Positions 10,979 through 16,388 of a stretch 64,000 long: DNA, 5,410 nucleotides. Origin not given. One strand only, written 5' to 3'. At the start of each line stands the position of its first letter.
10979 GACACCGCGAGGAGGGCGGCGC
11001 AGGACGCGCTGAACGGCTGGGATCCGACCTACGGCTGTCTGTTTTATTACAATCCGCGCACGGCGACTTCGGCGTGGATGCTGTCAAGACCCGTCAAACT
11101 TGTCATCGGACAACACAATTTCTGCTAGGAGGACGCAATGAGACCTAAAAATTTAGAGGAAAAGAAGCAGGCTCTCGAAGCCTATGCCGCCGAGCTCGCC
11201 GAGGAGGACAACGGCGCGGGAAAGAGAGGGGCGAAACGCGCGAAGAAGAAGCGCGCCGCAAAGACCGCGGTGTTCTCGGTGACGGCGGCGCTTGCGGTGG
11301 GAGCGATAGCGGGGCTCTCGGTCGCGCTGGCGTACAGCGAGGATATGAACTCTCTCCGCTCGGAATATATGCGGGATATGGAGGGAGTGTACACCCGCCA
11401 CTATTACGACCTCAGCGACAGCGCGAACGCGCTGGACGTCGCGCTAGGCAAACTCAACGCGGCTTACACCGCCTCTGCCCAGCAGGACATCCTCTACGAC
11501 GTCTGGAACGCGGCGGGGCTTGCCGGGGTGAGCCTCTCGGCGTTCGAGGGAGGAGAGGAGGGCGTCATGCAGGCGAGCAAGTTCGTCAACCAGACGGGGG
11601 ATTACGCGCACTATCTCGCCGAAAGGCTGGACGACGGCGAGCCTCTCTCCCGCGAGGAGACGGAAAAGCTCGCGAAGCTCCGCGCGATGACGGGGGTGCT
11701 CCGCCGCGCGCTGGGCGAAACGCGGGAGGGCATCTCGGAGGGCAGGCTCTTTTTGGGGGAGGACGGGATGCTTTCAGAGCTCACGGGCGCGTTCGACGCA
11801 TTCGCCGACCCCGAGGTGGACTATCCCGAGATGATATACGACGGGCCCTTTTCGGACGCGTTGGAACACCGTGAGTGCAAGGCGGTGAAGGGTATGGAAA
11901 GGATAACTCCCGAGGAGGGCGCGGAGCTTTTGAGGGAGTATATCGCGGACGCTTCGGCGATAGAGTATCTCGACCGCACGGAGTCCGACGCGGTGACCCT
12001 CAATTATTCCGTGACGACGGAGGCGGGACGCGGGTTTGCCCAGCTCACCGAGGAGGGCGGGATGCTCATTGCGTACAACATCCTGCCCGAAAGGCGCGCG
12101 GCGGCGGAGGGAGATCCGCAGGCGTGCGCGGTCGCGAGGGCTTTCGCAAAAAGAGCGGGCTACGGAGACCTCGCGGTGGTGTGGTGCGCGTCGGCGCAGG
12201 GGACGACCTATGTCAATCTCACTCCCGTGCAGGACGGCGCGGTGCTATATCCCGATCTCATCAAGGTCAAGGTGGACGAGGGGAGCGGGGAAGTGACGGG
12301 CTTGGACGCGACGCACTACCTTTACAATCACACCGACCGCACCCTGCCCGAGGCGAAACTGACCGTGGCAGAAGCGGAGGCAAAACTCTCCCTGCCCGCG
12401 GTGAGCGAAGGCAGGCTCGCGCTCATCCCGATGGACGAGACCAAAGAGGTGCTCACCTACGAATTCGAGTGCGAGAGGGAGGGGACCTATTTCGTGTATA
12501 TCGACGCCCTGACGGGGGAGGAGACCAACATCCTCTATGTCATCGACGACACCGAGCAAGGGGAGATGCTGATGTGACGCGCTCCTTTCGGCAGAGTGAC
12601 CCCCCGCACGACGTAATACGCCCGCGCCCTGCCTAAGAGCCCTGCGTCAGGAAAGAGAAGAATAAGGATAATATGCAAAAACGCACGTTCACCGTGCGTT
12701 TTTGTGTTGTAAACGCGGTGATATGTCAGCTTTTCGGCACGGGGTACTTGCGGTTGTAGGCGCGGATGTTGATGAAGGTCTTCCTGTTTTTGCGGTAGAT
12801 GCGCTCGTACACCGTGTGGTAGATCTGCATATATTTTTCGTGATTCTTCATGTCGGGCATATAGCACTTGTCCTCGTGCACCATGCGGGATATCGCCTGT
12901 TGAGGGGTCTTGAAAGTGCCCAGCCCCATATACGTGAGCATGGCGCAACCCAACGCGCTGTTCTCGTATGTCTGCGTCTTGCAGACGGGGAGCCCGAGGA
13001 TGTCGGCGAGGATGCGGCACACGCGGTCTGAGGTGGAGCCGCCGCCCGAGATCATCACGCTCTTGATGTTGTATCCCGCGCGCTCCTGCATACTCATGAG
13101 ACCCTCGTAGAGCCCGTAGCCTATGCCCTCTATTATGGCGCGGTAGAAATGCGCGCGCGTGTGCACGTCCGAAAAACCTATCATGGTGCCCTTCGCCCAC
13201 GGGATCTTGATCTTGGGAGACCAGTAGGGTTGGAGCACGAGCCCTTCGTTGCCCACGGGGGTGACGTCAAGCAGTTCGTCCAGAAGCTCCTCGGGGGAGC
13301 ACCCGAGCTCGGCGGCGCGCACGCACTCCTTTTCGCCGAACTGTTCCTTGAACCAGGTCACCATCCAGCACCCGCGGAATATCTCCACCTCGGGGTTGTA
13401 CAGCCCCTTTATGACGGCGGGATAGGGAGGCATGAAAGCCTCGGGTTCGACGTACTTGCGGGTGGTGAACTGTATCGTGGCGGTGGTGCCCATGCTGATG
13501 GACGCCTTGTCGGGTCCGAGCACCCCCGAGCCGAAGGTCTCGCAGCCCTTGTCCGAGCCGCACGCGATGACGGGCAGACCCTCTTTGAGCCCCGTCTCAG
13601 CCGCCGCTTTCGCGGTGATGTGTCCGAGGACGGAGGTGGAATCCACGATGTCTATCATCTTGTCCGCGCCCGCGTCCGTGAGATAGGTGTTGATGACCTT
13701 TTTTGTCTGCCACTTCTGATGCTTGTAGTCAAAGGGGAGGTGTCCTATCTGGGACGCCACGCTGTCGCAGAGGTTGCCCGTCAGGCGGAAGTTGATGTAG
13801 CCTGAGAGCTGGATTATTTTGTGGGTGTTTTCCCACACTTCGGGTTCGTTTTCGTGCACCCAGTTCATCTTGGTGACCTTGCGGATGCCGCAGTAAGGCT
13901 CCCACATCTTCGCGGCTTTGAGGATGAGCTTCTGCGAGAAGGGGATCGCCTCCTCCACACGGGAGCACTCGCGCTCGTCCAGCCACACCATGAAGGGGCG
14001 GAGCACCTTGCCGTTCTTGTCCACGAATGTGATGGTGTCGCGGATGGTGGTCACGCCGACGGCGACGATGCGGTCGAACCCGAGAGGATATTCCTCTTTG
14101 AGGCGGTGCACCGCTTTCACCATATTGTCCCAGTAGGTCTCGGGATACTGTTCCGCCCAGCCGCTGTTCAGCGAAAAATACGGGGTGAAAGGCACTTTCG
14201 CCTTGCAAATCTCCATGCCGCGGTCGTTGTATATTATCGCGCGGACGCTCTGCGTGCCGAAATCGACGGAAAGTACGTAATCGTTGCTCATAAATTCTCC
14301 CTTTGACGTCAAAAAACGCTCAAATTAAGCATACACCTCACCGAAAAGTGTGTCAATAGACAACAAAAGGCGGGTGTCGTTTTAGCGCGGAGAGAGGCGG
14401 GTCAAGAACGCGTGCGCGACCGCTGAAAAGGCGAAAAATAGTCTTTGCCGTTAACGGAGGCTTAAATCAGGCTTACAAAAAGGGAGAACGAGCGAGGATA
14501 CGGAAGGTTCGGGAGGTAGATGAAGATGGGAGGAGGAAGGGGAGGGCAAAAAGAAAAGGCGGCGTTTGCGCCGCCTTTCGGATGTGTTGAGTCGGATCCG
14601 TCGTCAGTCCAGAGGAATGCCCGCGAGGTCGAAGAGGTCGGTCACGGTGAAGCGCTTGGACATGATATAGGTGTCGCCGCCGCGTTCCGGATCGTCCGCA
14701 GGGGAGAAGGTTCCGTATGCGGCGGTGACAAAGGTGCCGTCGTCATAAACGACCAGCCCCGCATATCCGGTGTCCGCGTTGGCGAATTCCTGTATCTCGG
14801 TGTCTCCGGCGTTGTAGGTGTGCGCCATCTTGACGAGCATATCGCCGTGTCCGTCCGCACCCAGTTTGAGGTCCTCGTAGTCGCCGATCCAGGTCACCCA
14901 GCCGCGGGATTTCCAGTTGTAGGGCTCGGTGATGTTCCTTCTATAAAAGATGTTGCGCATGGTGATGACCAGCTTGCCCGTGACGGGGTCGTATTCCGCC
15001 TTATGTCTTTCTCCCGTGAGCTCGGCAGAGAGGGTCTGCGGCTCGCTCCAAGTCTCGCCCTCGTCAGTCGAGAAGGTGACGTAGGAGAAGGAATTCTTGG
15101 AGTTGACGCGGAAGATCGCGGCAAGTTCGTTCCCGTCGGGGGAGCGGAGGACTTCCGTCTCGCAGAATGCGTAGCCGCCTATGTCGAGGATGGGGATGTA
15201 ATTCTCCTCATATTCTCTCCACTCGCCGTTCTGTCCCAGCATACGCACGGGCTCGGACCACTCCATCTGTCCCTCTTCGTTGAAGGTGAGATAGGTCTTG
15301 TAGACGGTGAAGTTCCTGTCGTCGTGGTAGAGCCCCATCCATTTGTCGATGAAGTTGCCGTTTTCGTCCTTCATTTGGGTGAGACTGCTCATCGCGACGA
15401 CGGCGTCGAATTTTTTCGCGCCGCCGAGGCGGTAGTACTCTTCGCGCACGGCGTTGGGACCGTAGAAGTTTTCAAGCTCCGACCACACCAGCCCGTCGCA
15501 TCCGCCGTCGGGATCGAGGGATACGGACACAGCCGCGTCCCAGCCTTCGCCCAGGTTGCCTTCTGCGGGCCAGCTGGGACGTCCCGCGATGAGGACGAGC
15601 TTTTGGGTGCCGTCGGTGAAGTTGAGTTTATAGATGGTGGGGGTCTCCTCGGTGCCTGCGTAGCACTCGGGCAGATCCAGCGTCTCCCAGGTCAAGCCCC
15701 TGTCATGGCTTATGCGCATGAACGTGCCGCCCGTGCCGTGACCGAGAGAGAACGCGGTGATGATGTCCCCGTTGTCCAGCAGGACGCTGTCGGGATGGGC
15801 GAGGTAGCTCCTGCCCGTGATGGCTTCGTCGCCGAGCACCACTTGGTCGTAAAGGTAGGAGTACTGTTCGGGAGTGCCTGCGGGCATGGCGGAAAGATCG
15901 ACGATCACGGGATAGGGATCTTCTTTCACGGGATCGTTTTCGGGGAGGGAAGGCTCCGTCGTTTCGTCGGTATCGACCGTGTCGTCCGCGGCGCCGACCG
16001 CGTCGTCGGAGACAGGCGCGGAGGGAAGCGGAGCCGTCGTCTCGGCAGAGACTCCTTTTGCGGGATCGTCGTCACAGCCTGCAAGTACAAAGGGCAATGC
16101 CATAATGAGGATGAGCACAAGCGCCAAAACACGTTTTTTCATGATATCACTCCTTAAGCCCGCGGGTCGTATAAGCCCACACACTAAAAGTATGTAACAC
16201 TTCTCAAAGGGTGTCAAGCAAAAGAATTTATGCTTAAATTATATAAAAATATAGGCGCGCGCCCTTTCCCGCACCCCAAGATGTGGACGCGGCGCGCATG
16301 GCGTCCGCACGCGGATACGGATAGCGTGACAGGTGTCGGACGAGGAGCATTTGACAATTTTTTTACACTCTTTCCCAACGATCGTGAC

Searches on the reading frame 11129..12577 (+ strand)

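Call 59: search_protein_families(library=pfam, proteins=[window:11129-12577:+], max_evalue=0.00001)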
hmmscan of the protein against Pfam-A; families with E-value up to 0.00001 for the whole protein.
window:11129-12577:+ (482 aa): 2 families
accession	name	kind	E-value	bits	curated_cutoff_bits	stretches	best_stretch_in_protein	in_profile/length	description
PF14620.12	YPEB_PepSY1-2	-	6.8e-27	95.3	31.7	1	230-407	13-195/195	YpeB sporulation, PepSY1 and PepSY2 domains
PF20769.2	YPEB_N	-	2.8e-20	73.1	27.3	1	78-209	3-134/136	YpeB N-terminal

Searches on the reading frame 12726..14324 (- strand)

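Call 59: search_protein_families(library=pfam, proteins=[window:12726-14324:-], max_evalue=0.00001)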
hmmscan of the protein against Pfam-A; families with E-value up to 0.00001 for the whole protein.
window:12726-14324:- (532 aa): 2 families
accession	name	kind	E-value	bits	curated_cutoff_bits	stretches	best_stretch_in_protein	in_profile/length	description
PF00370.27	FGGY_N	-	1.8e-38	133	28.8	1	16-265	1-245/245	FGGY family of carbohydrate kinases, N-terminal domain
PF02782.22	FGGY_C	-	1.3e-28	100.5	27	1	275-466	2-196/198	FGGY family of carbohydrate kinases, C-terminal domain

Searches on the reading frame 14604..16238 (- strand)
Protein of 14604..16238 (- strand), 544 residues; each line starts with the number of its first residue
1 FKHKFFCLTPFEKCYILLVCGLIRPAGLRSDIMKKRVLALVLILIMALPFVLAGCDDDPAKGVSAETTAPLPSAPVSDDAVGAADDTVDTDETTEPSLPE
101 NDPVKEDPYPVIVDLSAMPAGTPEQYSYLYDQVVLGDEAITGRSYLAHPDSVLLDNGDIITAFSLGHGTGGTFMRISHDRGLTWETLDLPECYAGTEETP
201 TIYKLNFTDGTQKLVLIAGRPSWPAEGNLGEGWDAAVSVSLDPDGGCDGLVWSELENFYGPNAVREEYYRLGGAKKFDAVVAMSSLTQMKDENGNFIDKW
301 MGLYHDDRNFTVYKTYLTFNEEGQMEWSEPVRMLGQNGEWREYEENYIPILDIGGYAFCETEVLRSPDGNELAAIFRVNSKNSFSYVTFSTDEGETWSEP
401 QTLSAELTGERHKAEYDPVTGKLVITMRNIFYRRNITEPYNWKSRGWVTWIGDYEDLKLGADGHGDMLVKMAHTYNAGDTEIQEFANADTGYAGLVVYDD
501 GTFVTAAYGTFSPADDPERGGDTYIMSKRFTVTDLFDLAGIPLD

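Call 59: search_protein_families(library=pfam, proteins=[window:14604-16238:-], max_evalue=0.00001)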
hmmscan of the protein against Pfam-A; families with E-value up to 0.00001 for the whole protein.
window:14604-16238:- (544 aa): 1 family
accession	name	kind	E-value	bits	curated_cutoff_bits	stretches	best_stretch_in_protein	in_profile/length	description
PF13088.12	BNR_2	-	1.3e-07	31.7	31.4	0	327-404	136-205/277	BNR repeat-like domain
